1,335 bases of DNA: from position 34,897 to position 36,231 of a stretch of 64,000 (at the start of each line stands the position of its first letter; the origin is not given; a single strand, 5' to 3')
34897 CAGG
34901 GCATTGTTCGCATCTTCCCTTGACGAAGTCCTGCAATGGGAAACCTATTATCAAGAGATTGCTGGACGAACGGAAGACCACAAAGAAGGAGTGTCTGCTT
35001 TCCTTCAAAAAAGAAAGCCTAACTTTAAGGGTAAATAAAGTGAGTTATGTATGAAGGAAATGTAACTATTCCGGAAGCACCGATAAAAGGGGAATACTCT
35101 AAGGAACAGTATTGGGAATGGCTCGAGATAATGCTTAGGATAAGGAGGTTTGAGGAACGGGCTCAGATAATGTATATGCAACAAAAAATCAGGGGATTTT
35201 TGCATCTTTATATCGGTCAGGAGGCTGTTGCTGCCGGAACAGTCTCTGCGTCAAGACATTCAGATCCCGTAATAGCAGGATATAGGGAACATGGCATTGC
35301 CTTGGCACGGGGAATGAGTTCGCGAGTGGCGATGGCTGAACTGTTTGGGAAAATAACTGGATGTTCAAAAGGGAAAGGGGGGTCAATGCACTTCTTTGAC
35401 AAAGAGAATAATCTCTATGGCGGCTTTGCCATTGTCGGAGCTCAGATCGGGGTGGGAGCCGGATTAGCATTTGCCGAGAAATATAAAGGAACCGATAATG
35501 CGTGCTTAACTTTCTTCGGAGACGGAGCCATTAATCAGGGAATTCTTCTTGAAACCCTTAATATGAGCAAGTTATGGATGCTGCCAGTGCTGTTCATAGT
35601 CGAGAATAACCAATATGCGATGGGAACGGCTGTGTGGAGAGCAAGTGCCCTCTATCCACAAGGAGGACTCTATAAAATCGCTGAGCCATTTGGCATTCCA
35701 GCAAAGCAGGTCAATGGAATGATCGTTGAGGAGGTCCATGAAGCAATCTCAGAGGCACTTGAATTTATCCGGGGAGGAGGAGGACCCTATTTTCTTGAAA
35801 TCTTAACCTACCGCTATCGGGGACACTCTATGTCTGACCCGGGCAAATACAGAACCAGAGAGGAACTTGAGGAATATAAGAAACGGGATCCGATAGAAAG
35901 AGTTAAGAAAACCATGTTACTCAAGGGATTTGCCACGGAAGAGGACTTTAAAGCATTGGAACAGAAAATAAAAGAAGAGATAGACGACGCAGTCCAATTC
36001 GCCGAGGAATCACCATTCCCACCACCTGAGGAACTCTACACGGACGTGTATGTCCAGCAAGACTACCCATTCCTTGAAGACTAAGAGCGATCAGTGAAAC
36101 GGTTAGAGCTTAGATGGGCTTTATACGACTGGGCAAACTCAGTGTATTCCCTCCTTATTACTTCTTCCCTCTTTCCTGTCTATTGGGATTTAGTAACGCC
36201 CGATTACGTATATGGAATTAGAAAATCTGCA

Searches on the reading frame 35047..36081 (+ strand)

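Call 40: search_protein_families(library=pfam, proteins=[window:35047-36081:+])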
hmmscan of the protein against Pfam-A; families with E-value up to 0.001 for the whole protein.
window:35047-36081:+ (345 aa): 3 families
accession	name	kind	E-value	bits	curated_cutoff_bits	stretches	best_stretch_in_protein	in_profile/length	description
PF00676.26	E1_dh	-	1.3e-90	303.9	22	1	29-328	3-300/300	Dehydrogenase E1 component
PF13292.11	DXP_synthase_N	-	4.3e-06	26.6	21.2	1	130-196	113-179/274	1-deoxy-D-xylulose-5-phosphate synthase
PF02775.26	TPP_enzyme_C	-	2.5e-05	24.5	21.9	1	114-252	12-151/151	Thiamine pyrophosphate enzyme, C-terminal TPP binding domain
